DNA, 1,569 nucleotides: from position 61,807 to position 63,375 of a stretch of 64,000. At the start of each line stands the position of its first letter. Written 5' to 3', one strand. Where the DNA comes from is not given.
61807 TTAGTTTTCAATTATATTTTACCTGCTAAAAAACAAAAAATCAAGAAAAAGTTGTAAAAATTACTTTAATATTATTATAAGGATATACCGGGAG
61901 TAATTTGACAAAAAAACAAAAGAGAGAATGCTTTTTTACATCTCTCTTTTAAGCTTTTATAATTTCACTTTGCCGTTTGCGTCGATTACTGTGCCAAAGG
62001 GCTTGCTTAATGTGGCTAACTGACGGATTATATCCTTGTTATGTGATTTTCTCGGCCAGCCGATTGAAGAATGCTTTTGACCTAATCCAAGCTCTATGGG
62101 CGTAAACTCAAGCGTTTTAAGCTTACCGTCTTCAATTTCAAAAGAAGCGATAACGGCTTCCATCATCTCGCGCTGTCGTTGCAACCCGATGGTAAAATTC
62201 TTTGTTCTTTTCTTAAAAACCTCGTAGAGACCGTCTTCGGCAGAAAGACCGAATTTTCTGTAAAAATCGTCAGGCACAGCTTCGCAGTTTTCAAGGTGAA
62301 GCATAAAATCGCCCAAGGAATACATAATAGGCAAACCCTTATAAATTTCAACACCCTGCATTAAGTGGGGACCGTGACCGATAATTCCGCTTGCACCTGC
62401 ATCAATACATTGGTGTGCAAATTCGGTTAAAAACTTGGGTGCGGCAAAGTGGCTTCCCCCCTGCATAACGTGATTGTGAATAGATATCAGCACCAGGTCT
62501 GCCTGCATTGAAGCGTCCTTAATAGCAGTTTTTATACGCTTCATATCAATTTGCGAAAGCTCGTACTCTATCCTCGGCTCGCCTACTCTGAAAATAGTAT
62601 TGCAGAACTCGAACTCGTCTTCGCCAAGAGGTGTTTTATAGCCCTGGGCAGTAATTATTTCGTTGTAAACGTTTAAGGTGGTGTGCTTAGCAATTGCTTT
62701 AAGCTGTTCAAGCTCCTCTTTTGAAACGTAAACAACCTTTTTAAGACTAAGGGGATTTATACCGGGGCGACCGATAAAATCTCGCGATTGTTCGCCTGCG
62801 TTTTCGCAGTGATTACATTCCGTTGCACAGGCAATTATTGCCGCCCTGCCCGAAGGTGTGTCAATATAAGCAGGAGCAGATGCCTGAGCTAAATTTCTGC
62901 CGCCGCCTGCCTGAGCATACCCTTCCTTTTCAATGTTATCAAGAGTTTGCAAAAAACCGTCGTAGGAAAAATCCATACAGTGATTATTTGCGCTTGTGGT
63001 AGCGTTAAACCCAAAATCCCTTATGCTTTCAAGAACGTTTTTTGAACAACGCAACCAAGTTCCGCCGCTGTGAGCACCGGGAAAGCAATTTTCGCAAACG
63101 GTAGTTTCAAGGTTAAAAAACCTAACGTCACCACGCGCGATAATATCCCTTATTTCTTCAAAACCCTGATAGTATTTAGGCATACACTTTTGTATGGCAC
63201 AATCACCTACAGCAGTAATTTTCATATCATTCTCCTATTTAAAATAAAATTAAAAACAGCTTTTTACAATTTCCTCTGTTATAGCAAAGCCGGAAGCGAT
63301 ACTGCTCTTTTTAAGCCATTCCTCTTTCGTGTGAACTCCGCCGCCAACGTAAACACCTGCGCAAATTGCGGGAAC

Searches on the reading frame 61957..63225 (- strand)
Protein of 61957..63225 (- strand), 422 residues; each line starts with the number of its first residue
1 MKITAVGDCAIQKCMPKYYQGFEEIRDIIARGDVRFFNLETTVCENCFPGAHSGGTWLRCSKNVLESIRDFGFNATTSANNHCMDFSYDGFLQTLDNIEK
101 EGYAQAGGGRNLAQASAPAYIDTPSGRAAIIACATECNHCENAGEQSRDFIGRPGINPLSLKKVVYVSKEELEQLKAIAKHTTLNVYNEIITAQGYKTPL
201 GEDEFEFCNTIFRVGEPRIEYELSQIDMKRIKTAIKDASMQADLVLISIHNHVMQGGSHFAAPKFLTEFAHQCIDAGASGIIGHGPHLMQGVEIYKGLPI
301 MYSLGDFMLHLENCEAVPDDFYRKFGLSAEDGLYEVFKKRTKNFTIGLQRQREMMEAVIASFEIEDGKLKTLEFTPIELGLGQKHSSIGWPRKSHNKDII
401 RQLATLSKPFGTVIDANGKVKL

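Call 78: search_protein_families(library=pfam, proteins=[window:61957-63225:-], max_evalue=0.0001)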
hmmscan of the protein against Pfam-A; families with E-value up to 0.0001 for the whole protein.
window:61957-63225:- (422 aa): 1 family
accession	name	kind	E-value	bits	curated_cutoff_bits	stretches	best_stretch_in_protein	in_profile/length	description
PF09587.15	PGA_cap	-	6.4e-50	170.4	27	1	2-308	1-252/255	Bacterial capsule synthesis protein PGA_cap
